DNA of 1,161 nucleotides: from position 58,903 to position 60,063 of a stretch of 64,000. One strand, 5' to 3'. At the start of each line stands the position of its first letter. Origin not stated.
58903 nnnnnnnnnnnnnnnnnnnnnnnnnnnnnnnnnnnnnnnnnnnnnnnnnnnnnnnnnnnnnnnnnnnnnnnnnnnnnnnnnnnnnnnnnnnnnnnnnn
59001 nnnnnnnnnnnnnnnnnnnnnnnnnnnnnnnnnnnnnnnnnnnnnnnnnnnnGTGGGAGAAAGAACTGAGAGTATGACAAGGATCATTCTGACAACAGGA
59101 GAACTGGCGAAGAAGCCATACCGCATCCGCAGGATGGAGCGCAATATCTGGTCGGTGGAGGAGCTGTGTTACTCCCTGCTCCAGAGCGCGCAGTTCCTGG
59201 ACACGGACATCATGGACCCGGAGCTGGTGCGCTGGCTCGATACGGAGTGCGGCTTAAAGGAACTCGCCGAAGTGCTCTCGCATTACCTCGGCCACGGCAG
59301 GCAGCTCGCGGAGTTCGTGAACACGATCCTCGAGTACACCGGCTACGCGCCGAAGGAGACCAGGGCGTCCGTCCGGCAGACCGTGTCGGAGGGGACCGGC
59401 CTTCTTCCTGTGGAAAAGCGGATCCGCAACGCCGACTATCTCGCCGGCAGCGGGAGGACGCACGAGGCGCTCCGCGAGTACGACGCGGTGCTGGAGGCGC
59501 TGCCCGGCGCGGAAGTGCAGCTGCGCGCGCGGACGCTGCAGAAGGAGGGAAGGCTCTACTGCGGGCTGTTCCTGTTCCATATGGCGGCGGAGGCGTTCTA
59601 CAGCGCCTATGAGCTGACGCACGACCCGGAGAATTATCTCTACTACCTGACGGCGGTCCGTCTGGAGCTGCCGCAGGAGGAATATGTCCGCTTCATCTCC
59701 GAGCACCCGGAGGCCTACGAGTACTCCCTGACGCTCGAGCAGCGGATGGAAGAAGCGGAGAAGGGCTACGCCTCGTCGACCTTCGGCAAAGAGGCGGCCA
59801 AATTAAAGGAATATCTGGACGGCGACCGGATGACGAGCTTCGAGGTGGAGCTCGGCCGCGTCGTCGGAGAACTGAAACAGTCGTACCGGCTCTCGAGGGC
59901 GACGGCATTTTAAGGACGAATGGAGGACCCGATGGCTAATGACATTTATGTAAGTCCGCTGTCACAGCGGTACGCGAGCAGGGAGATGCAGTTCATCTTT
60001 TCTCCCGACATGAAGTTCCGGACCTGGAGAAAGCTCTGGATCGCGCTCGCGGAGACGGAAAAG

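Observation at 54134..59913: Three-gene unknown module: giant Ig/helical scaffold + catalytically eroded Hsp70-like protein + TPR protein, next to CIRCE-regulated Hsp90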

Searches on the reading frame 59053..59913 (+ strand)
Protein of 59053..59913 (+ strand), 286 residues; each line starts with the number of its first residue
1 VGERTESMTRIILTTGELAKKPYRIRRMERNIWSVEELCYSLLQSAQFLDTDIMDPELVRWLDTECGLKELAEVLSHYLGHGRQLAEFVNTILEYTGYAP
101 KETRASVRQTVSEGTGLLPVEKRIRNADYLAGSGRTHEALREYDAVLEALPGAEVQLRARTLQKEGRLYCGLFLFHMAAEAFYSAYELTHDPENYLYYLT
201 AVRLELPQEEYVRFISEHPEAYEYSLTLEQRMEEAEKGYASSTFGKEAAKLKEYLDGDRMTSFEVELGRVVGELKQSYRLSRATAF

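Call 3: search_protein_families(library=pfam, proteins=[window:59053-59913:+], max_evalue=0.1)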
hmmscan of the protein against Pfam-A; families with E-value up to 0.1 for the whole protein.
window:59053-59913:+ (286 aa): 1 family
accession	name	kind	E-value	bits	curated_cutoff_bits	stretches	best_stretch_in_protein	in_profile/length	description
PF13424.12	TPR_12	-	0.05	14.2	30.1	1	126-188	9-74/77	Tetratricopeptide repeat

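Call 4: search_protein_families(library=ncbifam, proteins=[window:59053-59913:+], max_evalue=0.1)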
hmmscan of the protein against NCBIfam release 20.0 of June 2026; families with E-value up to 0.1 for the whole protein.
window:59053-59913:+ (286 aa): 0 families

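Call 19: search_protein_families(library=padloc, proteins=[window:59074-59913:+], max_evalue=0.1)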
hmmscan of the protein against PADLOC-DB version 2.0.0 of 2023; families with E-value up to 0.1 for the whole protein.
window:59074-59913:+ (279 aa): 0 families

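Call 38: search_protein_families(library=pfam, alignment_id=A3, max_evalue=0.1)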
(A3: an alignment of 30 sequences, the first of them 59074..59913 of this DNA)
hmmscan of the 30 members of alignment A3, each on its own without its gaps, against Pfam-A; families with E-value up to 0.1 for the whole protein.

A. member 1, window:59074-59913:+ (279 aa): 1 family
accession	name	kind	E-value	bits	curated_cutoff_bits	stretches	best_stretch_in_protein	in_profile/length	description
PF13424.12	TPR_12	-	0.047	14.3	30.1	1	119-181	9-74/77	Tetratricopeptide repeat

B. families by the number of members that match (of 30 scanned): 29 families (the first 25 are shown)
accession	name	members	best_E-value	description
PF13424.12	TPR_12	16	2.1e-05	Tetratricopeptide repeat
PF07719.23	TPR_2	12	1.6e-05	Tetratricopeptide repeat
PF00515.34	TPR_1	10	0.0016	Tetratricopeptide repeat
PF13428.12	TPR_14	9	0.0016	Tetratricopeptide repeat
PF13181.12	TPR_8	6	0.0016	Tetratricopeptide repeat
PF24575.1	TPR_Slam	2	0.021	Surface lipoprotein assembly modifier, N-terminal TPR repeats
PF13432.12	TPR_16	2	0.031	Tetratricopeptide repeat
PF25063.1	ARM_TT21_C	1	0.0019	Tetratricopeptide repeat protein 21 C-terminal ARM domain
PF23914.1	TPR_CcmH_CycH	1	0.0076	Cytochrome c-type biogenesis protein H TPR domain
PF05510.18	Sarcoglycan_2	1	0.0099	Sarcoglycan alpha/epsilon N-terminal domain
PF14559.12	TPR_19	1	0.014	Tetratricopeptide repeat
PF08897.16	DUF1841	1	0.015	Domain of unknown function (DUF1841)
PF10602.15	RPN7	1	0.016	26S proteasome subunit RPN7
PF24760.1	TPR_IF140_C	1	0.027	IF140 C-terminal TPR domain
PF09806.14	CDK2AP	1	0.036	Cyclin-dependent kinase 2-associated protein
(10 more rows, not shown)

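Call 39: search_solved_structures(query=A3, max_evalue=10, show_alignments=2)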
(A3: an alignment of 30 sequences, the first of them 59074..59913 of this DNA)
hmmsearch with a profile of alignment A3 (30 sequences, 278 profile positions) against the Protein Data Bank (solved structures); distinct sequences matched with E-value up to 10: 46.
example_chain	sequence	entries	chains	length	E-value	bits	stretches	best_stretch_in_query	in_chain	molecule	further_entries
7obi_A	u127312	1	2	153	3.2e-05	26.5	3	123-191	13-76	CTPR-rv4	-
1na0_A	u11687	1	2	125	0.0018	20.8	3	123-192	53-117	designed protein CTPR3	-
8ump_A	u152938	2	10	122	0.0018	20.8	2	111-186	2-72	T33-ml35-redesigned-TPR-domain-fold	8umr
3kd7_A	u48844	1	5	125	0.0042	19.6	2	123-192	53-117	CTPR390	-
8bd7_A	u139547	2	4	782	0.0059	19.1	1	123-195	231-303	IFT88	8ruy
8ch0_A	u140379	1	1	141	0.0086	18.5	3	125-187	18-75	Consensus tetratricopeptide repeat protein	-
4cgu_A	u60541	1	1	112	0.0089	18.5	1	110-184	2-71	TPR REPEAT-CONTAINING PROTEIN ASSOCIATED WITH HSP90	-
2fo7_A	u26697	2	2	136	0.0093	18.4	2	124-186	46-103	SYNTHETIC CONSENSUS TPR PROTEIN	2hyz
2l6j_A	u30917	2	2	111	0.01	18.3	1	110-185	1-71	TPR repeat-containing protein associated with Hsp90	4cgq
1na3_A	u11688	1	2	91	0.011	18.2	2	124-192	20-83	designed protein CTPR2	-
4rg6_A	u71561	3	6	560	0.014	17.8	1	117-173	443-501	Cell division cycle protein 27 homolog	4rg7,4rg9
2wqh_A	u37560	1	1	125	0.017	17.6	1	123-192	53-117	CTPR3Y3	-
6vfj_B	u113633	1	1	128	0.021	17.3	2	123-198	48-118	I53_dn5B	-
6v8e_A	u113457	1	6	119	0.022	17.2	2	127-187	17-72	Designed protein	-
6vfh_A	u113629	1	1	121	0.026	17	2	127-187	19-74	T33_dn10A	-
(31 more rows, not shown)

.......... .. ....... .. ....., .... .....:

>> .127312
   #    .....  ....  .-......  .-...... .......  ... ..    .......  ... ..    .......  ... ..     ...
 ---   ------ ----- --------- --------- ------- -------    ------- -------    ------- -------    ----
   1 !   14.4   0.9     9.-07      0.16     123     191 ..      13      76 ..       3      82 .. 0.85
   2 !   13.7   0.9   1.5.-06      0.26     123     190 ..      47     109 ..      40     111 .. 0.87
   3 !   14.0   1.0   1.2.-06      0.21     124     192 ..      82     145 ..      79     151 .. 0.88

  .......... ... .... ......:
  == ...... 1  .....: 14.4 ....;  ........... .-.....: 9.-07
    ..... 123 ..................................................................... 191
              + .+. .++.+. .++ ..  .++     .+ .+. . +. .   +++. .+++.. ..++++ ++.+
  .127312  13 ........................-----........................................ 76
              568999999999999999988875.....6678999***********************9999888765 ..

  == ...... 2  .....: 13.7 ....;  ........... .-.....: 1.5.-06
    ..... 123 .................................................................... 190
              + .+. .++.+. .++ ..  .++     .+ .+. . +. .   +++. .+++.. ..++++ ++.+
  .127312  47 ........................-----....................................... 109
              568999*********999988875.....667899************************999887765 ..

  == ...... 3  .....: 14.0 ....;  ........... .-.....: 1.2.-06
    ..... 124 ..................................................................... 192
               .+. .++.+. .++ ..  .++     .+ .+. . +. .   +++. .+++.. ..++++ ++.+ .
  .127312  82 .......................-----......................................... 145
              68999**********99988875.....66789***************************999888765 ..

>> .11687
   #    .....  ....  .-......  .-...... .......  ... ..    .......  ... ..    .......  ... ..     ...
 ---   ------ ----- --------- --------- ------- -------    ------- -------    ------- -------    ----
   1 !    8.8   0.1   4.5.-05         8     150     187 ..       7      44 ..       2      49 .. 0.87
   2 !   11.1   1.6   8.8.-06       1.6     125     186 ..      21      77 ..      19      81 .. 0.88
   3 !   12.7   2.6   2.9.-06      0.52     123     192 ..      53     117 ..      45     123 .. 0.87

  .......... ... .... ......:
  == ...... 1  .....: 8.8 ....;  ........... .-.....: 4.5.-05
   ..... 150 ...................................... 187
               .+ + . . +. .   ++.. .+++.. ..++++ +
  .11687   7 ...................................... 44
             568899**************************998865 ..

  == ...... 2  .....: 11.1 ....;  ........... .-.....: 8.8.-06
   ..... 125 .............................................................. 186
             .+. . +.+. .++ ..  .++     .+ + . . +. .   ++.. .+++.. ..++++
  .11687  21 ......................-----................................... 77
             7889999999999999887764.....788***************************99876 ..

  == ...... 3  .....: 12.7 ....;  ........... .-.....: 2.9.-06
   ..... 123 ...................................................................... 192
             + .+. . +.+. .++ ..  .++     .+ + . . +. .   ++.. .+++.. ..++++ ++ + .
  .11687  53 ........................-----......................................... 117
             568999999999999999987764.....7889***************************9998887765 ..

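Call 65: find_homologous_proteins(query=A3, max_evalue=0.001)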
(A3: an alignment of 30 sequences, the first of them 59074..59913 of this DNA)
Query A3 (30 sequences) (279 aa, profile of the alignment): 34 proteins with E <= 0.001 among 8000 candidates.
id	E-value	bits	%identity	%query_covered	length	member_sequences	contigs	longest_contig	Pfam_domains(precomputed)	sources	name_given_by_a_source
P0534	1.4e-103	364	100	100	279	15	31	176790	-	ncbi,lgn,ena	-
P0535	1.5e-102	361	48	100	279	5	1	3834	-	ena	-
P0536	2.1e-102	360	52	97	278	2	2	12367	-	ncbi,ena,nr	ncbi:MAG: hypothetical protein J5935_05000 [Lachnospiraceae bacterium]|nr:hypothetical protein [Lach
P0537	1.0e-100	355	57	99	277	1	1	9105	-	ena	-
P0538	1.1e-100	355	35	98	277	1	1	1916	PF08631.17,PF13424.13,PF07719.24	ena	-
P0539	1.1e-98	348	53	97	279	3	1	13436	-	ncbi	-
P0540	1.3e-98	348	47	100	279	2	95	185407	-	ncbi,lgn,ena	-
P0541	9.3e-96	338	48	100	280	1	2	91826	-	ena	-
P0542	2.5e-90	321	37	90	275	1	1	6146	PF07719.24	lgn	-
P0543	5.0e-90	320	54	99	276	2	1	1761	-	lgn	-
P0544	1.0e-87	312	39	81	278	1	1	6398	PF13424.13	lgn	-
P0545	1.9e-85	305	31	97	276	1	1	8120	-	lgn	-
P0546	1.9e-84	301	31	97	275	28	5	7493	-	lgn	-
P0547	3.2e-84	300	31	97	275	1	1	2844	-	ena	-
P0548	2.0e-83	298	30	97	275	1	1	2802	-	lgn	-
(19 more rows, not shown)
